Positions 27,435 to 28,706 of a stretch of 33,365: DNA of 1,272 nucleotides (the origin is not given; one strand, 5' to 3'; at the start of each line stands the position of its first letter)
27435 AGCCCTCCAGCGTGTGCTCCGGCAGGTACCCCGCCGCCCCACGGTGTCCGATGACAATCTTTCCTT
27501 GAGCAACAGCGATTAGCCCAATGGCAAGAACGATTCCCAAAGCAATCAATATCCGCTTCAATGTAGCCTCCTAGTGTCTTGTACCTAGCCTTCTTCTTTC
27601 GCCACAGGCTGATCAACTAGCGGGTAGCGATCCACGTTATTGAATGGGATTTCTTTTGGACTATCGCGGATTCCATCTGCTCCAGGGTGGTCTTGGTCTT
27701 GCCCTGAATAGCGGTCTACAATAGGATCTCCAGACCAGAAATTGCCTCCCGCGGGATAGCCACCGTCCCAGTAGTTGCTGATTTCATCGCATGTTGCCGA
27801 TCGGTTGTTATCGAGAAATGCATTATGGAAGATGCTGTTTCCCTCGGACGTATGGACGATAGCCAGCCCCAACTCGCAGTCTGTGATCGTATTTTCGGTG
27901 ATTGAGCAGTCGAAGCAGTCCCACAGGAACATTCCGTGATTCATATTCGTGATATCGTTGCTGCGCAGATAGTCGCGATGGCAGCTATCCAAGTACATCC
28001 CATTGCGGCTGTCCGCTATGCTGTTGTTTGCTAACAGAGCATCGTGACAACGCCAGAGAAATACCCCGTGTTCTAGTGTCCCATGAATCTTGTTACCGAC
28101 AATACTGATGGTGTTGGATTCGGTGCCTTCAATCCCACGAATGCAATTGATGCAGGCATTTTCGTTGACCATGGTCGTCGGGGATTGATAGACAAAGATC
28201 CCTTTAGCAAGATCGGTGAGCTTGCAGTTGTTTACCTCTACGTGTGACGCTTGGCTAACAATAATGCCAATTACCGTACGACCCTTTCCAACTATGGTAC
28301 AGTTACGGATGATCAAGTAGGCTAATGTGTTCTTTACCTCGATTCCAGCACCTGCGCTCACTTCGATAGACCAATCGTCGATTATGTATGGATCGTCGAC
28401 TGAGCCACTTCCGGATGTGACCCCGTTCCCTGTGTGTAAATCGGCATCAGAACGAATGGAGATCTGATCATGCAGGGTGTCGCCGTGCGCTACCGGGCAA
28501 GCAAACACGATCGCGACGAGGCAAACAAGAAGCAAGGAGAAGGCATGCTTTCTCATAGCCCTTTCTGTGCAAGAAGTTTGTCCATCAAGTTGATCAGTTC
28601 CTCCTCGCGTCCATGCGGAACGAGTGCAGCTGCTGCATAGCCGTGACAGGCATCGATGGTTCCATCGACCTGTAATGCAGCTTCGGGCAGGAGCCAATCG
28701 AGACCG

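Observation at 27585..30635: HAD-IIA phosphatase / DHH-DHHA1 phosphoesterase / secreted beta-helix triad welded into a glycerophosphodiester importer operon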

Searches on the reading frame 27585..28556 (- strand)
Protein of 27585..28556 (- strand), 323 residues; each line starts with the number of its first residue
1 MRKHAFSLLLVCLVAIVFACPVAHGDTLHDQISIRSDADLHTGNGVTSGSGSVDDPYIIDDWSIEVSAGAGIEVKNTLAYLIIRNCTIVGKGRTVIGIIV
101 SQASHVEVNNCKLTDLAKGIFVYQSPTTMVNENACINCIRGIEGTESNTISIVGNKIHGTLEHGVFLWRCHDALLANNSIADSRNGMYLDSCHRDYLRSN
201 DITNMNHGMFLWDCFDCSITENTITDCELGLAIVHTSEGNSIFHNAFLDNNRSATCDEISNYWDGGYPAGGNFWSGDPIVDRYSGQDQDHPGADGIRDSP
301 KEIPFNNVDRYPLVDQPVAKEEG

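Call 5: search_protein_families(library=pfam, proteins=[window:27585-28556:-], max_evalue=0.01)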
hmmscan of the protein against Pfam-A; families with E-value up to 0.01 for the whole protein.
window:27585-28556:- (323 aa): 2 families
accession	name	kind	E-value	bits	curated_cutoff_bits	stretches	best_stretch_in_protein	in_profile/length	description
PF05048.19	NosD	-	7.4e-27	94.6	23.6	1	85-275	2-208/212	Periplasmic copper-binding protein (NosD)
PF13229.12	Beta_helix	-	2e-19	70.2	25.9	2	43-168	23-145/158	Right handed beta helix region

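Call 6: search_protein_families(library=ncbifam, proteins=[window:27585-28556:-], max_evalue=0.01)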
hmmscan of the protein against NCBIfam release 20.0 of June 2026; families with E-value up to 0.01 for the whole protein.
window:27585-28556:- (323 aa): 3 families
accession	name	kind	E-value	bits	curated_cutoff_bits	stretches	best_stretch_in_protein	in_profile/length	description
TIGR04247.1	NosD_copper_fam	subfamily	3.8e-20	71.8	300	2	153-300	185-325/377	nitrous oxide reductase family maturation protein NosD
TIGR03804.1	para_beta_helix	repeat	2.5e-16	59.1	19.45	3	208-252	1-44/44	parallel beta-helix repeat protein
TIGR03805.1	beta_helix_1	subfamily_domain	2e-05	23.9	141.5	1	57-158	65-171/314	parallel beta-helix domain-containing protein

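Call 24: find_homologous_proteins(query=window:27588-28556:-, max_evalue=0.001)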
Query window:27588-28556:- (323 aa): 62 proteins with E <= 0.001 among 682 candidates.
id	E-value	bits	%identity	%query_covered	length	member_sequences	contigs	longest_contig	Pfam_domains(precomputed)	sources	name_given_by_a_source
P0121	2.3e-218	742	99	100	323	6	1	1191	PF13229.13,PF05048.20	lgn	-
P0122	2.6e-175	600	80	100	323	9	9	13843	PF13229.13,PF05048.20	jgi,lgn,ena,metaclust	jgi:parallel beta-helix repeat protein|metaclust:\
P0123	6.2e-142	491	65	100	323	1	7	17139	PF13229.13,PF05048.20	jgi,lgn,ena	-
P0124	6.3e-129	448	60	99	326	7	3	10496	PF13229.13,PF05048.20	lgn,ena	-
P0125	1.2e-125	437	58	100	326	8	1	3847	PF13229.13,PF05048.20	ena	-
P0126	9.8e-118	411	55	99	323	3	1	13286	PF13229.13,PF05048.20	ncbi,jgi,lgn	-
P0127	7.1e-114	398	51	97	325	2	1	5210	PF13229.13,PF05048.20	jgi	jgi:parallel beta-helix repeat protein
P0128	9.3e-114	398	52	100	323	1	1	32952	PF13229.13,PF05048.20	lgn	-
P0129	2.2e-113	397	51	99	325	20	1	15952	PF13229.13,PF05048.20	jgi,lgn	-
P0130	3.6e-113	396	78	67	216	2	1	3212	PF13229.13,PF05048.20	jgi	-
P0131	6.6e-113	395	53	99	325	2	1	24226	PF13229.13,PF05048.20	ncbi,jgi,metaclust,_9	jgi:parallel beta-helix repeat protein|metaclust:\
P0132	5.1e-112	392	53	97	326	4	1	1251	PF13229.13,PF05048.20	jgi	-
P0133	7.1e-110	385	52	97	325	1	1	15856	PF13229.13,PF12708.13,PF05048.20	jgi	-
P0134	5.3e-109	382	51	97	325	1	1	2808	PF13229.13,PF05048.20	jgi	jgi:parallel beta-helix repeat protein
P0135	4.8e-108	379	50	97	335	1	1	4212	PF13229.13,PF05048.20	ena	-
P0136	2.2e-105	370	51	90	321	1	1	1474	PF13229.13,PF05048.20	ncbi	-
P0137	4.7e-105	369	49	100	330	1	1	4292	PF13229.13,PF05048.20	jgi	jgi:parallel beta-helix repeat protein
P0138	1.0e-104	368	50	99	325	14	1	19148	PF13229.13,PF05048.20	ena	-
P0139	1.5e-104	368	53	90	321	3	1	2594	PF13229.13,PF05048.20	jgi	-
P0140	1.9e-104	367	52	99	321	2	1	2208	PF13229.13,PF05048.20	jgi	jgi:parallel beta-helix repeat protein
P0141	5.6e-104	366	52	90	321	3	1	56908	PF13229.13,PF05048.20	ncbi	ncbi:nitrous oxide reductase family maturation protein NosD [Candidatus Bipolaricaulota bacterium]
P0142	1.5e-103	364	50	98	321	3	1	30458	PF13229.13,PF05048.20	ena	-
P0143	1.8e-103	364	51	93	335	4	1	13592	PF13229.13,PF05048.20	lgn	-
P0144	5.4e-103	363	50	93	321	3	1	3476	PF13229.13,PF05048.20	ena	-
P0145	6.4e-102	359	50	98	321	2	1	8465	PF13229.13,PF05048.20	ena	-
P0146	3.0e-101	357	49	96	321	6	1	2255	PF13229.13,PF12708.13,PF05048.20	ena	-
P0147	4.0e-101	356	51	90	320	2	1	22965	PF13229.13,PF05048.20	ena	-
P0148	1.6e-100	354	49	99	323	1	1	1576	PF13229.13,PF05048.20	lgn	-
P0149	4.1e-99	350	49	98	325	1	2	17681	PF13229.13,PF05048.20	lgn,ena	-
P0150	9.0e-99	349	48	100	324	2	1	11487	PF13229.13,PF05048.20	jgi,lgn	-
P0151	1.3e-97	345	47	100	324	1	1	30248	PF13229.13,PF05048.20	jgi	jgi:parallel beta-helix repeat protein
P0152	1.3e-96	342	47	97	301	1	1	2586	PF13229.13,PF05048.20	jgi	jgi:parallel beta-helix repeat protein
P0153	1.2e-91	325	47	96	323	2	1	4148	PF13229.13,PF05048.20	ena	-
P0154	5.1e-86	307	43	100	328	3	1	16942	PF13229.13,PF05048.20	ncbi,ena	-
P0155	1.2e-85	306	43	100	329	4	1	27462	PF13229.13,PF05048.20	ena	-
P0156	1.2e-82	296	46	89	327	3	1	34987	PF13229.13,PF05048.20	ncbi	-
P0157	9.0e-81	290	43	98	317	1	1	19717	PF13229.13,PF01696.24,PF05048.20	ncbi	-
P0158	6.9e-48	181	38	72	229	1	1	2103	PF13229.13,PF05048.20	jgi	jgi:parallel beta-helix repeat protein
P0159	4.6e-32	129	27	90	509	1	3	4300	PF13229.13,PF05048.20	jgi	jgi:parallel beta-helix repeat protein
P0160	8.5e-32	129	34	56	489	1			PF13229.13,PF05048.20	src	-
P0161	1.5e-22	98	35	66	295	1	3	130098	PF13229.13,PF05048.20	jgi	-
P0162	1.6e-21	95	39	55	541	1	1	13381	PF13229.13,PF05048.20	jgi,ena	-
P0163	1.3e-18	85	34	49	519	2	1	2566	PF13229.13,PF07602.18,PF00404.25,PF05048.20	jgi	jgi:parallel beta-helix repeat protein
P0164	3.7e-18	84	35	61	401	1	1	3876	PF13229.13,PF05048.20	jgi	jgi:parallel beta-helix repeat protein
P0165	1.1e-16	79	33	61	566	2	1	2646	PF13229.13,PF00801.27,PF18998.7,PF05048.20,PF18911.7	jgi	jgi:parallel beta-helix repeat protein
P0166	1.2e-16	79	36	46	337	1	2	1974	PF13229.13,PF05048.20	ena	-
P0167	3.2e-16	77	33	49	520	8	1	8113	PF13229.13,PF07602.18,PF00404.25,PF01095.26,PF05048.20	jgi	jgi:parallel beta-helix repeat protein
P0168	3.2e-15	74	31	74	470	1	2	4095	PF13229.13,PF00404.25,PF05048.20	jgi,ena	-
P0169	6.7e-15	73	32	80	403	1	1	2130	PF13229.13,PF05048.20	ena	-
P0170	9.5e-14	69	36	54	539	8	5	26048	PF13229.13,PF05048.20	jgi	jgi:parallel beta-helix repeat protein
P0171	1.4e-12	65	24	86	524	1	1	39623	PF13229.13,PF05048.20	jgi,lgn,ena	-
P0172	8.1e-12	63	31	61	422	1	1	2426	PF13229.13,PF05048.20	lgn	-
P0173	1.4e-10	59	30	67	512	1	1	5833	PF13229.13,PF05048.20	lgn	-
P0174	2.8e-10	58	36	33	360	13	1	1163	PF07602.18,PF22842.4,PF05048.20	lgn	-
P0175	6.6e-8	50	27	77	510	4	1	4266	PF13229.13,PF05048.20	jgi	jgi:parallel beta-helix repeat protein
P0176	7.2e-8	50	38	30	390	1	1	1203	PF13229.13,PF05048.20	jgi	jgi:hypothetical protein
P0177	2.2e-7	48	30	65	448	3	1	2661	PF13229.13,PF05048.20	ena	-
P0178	3.1e-7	48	28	67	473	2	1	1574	PF13229.13,PF05048.20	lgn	-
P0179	5.0e-7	47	23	83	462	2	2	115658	PF13229.13,PF07602.18,PF05048.20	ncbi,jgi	-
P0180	5.7e-6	44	35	34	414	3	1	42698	PF13229.13,PF05048.20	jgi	-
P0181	3.0e-5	41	26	61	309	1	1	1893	PF13229.13,PF05048.20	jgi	jgi:parallel beta-helix repeat protein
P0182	3.3e-5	41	26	60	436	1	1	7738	PF13229.13,PF07602.18,PF22842.4,PF05048.20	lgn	-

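Call 35: predict_structure(alignment_id=A3)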
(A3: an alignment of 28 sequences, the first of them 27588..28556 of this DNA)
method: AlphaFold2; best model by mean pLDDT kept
length: 323 residues; sequences in the alignment: 28
mean_pLDDT: 86.0   pTM: 0.83
mean pLDDT of the five models: 86.0, 80.5, 80.3, 79.8, 79.8
residues with pLDDT >= 90: 215; 70-90: 46; 50-70: 37; < 50: 25
segments of 3 or more residues with pLDDT < 50: 20-25, 282-287, 289-297, 321-323
pLDDT, mean of each block of 10 residues (from residue 1): 64 60 60 95 92 96 95 96 98 95 96 98 98 98 98 98 98 98 97 97 97 95 95 82 91 87 68 72 48 50 81 70 39
secondary structure, 60 per line:
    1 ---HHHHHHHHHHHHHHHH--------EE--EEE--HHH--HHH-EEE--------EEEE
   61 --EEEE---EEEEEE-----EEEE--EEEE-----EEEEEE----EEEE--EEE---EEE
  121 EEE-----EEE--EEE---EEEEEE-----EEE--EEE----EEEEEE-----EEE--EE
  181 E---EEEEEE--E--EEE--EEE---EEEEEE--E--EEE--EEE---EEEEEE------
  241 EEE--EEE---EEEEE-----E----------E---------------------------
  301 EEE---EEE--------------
elements in order: H4-19 E32-34 E46-48 E57-60 E63-66 E70-75 E81-84 E87-90 E96-101 E106-109 E112-114 E118-123 E129-131 E134-136 E140-145 E151-153 E156-158 E163-168 E174-176 E179-181 E185-190 E196-198 E201-203 E207-212 E218-220 E223-225 E229-234 E241-243 E246-248 E252-256 E301-303 E307-309

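Call 38: fold_search(model_id=the predicted structure, library=pdb)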
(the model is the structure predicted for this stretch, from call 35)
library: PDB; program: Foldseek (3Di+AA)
matches with E <= 10: 561; with E <= 0.001: 50
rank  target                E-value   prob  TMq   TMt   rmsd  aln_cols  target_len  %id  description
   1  6f7d                  1.2e-05  1.00  0.43  0.27   8.5       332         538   14  Crystal structure of Dettilon tailspike protein (gp208) (released 2018-12-19)
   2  7osf_A                2.3e-05  1.00  0.51  0.43   6.0       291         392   18  ABC Transporter complex NosDFYL, R-domain 1 (released 2022-06-22)
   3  8ja4                  2.3e-05  1.00  0.49  0.34   8.5       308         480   15  Structure of the alginate epimerase/lyase (released 2024-05-08)
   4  7chu_A                2.6e-05  1.00  0.31  0.22  12.5       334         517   11  Geobacillus virus E2 - ORF18 (released 2021-04-14)
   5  7w1c_A                2.9e-05  1.00  0.33  0.18  11.7       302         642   13  Crystal structure of Klebsiella pneumoniae K1 capsule-specific polysaccharide lyase in a P1 crystal form (released 2022-05-18)
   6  9qrm_B                3.7e-05  1.00  0.51  0.31   7.4       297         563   13  X-ray structure of Kp32gp38 in complex with K21 pyr5 (released 2025-09-03)
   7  6kqs_A                3.9e-05  1.00  0.37  0.21  10.3       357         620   12  Crystal Structure of GH136 lacto-N-biosidase from Eubacterium ramulus - selenomethionine derivative (released 2020-06-10)
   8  4ozy                  4.7e-05  1.00  0.37  0.29  14.7       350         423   12  Crystal Structure of the periplasmic alginate epimerase AlgG T265N mutant (released 2015-03-04)
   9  7v6i_A                5.4e-05  1.00  0.38  0.22  13.7       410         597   10  Crystal structure of lacto-N-biosidase BsaX from Bifidobacterium saguini, lacto-N-biose complex (released 2022-02-09)
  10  6kqt_A                7.6e-05  1.00  0.43  0.24   9.8       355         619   11  Crystal Structure of GH136 lacto-N-biosidase from Eubacterium ramulus - native protein (released 2020-06-10)
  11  8wm1_A                8.8e-05  1.00  0.38  0.28  10.0       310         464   12  DHS dehydratase (released 2024-10-02)
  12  4nk6                  9.2e-05  1.00  0.50  0.39  12.1       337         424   12  Crystal Structure of the periplasmic alginate epimerase AlgG (released 2014-01-15)
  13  4nk8                  9.2e-05  1.00  0.38  0.29  14.8       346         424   12  Crystal Structure of the periplasmic alginate epimerase AlgG D317A mutant (released 2014-01-15)
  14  9ozl_C                1.0e-04  0.99  0.24  0.22  13.6       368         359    9  Crystal structure of the polysaccharide lyase RbmB from Vibrio cholerae (released 2026-03-11)
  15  7o0y_A                1.1e-04  1.00  0.50  0.41   7.1       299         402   17  ABC transporter NosDFY, nucleotide-free in GDN (released 2022-04-13)
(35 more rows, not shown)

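Call 60: find_encoding_contigs(protein=P0131, flank=6000, max_places=1)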
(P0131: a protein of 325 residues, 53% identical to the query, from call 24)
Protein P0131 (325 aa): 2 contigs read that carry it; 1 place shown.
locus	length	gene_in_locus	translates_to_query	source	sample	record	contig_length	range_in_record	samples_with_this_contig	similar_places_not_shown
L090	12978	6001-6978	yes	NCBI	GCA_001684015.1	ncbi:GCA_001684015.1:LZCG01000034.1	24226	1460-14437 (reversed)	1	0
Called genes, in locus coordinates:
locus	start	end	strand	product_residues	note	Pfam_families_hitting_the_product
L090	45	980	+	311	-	PF01547:SBP_bac_1, PF13416:SBP_bac_8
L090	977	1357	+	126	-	-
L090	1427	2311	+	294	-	PF00528:BPD_transp_1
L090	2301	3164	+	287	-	PF00528:BPD_transp_1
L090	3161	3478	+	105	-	PF03009:GDPD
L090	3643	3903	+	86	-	-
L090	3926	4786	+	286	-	PF13344:Hydrolase_6, PF13419:HAD_2 (faint), PF00702:Hydrolase, PF13242:Hydrolase_like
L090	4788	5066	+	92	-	-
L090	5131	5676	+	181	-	-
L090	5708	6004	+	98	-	-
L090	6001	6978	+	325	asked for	PF05048:NosD, PF13229:Beta_helix, PF05048:NosD, PF13229:Beta_helix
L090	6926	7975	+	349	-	PF03009:GDPD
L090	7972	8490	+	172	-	PF00702:Hydrolase (weak), PF13344:Hydrolase_6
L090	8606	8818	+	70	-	PF13242:Hydrolase_like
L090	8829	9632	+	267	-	PF02615:Ldh_2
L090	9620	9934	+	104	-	PF02615:Ldh_2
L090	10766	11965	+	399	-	PF00370:FGGY_N, PF02782:FGGY_C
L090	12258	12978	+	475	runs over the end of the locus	PF01266:DAO, PF07992:Pyr_redox_2 (faint), PF13450:NAD_binding_8 (faint)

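Call 61: find_encoding_contigs(protein=P0155, flank=6000, max_places=1)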
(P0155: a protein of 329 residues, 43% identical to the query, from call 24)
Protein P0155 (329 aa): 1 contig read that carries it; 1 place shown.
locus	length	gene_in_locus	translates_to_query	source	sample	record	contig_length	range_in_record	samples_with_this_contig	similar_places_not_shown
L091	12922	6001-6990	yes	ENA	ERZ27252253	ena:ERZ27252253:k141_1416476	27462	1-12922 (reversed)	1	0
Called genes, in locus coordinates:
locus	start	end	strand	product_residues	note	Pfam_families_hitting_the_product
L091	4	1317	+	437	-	PF01547:SBP_bac_1, PF13416:SBP_bac_8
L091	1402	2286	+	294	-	PF00528:BPD_transp_1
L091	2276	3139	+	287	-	PF00528:BPD_transp_1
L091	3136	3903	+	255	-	PF03009:GDPD, PF13653:GDPD_2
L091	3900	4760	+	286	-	PF00702:Hydrolase, PF13344:Hydrolase_6, PF13419:HAD_2 (faint), PF13242:Hydrolase_like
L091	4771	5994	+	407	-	PF01368:DHH (weak)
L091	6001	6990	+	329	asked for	PF05048:NosD, PF13229:Beta_helix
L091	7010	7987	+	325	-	PF03009:GDPD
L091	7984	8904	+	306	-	PF09419:PGP_phosphatase (faint), PF00702:Hydrolase, PF13344:Hydrolase_6, PF13419:HAD_2 (faint), PF13242:Hydrolase_like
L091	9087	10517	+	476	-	PF01266:DAO, PF04324:Fer2_BFD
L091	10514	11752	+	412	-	PF00070:Pyr_redox (faint), PF00890:FAD_binding_2 (weak), PF01266:DAO (weak), PF01494:FAD_binding_3 (faint), PF03486:HI0933_like (weak), PF07992:Pyr_redox_2, PF12831:FAD_oxidored, PF13450:NAD_binding_8 (weak)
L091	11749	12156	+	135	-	PF07892:DUF1667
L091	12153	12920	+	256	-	?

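Call 62: find_encoding_contigs(protein=P0161, flank=6000, max_places=1)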
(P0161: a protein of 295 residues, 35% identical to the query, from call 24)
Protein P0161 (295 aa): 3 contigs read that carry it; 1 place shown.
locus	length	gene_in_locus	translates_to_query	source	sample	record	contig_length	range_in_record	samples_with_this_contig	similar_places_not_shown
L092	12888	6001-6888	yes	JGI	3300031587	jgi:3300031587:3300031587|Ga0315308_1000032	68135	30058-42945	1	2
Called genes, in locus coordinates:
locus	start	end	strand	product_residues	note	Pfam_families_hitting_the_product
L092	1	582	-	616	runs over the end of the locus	PF02687:FtsX (weak), PF12704:MacB_PCD (weak), PF02687:FtsX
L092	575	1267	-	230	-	PF00005:ABC_tran, PF02463:SMC_N (faint), PF13304:AAA_21 (faint)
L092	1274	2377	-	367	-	PF05559:DUF763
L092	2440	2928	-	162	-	PF01467:CTP_transf_like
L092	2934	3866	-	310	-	PF22700:MVD-like_N (faint), PF00288:GHMP_kinases_N (weak)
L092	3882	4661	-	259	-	PF07155:ECF-ribofla_trS (weak), PF12822:ECF_trnsprt (weak)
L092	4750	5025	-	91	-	-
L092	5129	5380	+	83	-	-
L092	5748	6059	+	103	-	-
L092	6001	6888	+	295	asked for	PF05048:NosD, PF13229:Beta_helix, PF05048:NosD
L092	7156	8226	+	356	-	PF02073:Peptidase_M29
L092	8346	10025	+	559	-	PF01642:MM_CoA_mutase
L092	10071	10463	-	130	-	-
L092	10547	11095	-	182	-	PF25917:BSH_RND (faint), PF25919:BSH_CusB (faint), PF25997:BSH_YhbJ (faint), PF00364:Biotin_lipoyl, PF25973:BSH_CzcB (faint), PF25984:BSH_YknX (faint)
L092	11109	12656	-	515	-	PF00682:HMGL-like, PF02436:PYC_OADA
